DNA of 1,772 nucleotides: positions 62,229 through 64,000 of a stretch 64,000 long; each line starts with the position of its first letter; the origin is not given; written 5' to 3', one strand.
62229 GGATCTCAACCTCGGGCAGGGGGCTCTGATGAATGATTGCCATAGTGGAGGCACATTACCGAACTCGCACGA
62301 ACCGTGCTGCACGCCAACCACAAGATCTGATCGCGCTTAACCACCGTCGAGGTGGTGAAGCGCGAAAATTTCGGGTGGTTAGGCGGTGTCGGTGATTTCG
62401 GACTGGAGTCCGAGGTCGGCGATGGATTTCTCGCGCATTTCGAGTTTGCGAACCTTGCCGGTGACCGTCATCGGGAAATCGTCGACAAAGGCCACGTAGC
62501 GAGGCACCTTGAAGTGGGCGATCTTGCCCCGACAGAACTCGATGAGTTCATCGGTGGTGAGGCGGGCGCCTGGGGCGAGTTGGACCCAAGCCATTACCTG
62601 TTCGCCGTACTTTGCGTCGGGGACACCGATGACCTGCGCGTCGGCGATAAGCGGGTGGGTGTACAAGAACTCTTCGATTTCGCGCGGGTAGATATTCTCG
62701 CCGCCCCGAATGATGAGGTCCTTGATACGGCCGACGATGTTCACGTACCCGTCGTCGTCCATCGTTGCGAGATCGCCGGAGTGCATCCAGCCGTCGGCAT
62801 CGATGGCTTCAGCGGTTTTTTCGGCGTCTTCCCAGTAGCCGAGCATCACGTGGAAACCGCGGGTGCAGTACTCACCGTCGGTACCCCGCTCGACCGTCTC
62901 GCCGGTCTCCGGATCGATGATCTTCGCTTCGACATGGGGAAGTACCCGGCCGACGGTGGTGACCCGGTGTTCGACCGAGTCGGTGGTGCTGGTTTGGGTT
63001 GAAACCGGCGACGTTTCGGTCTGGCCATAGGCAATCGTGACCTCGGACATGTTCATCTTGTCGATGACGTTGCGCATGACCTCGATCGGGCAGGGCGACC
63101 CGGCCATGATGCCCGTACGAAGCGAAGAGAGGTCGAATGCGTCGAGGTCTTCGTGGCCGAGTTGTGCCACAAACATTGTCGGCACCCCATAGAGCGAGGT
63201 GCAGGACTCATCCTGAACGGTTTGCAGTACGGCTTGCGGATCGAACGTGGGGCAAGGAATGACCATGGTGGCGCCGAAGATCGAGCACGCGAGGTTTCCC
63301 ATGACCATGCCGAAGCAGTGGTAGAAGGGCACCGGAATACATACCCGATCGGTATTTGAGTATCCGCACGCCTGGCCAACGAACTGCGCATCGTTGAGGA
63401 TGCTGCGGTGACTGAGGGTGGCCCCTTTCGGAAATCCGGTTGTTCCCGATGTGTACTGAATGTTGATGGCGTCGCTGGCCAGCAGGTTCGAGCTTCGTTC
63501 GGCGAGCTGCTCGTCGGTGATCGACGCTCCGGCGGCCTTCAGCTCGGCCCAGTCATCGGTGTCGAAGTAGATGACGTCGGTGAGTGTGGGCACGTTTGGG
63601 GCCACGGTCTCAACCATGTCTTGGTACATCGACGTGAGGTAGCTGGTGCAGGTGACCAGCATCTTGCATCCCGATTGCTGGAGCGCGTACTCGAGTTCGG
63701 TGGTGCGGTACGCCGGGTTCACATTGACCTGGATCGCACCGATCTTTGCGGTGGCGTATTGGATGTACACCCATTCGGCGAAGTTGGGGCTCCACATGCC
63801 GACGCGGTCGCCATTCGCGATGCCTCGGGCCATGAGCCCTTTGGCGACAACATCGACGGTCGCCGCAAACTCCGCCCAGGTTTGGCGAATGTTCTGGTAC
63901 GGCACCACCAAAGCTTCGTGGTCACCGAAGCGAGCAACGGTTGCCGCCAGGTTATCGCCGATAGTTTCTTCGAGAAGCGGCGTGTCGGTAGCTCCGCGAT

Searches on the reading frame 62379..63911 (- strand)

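Call 60: search_protein_families(library=pfam, proteins=[window:62379-63911:-], max_evalue=0.001)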
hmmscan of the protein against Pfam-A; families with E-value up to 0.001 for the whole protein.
window:62379-63911:- (510 aa): 2 families
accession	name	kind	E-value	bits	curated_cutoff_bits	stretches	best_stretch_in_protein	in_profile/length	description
PF00501.34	AMP-binding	-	3.6e-89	299.7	29.9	1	6-360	18-384/384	AMP-binding enzyme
PF13193.12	AMP-binding_C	-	1.2e-19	71.4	24.5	1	411-486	1-76/76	AMP-binding enzyme C-terminal domain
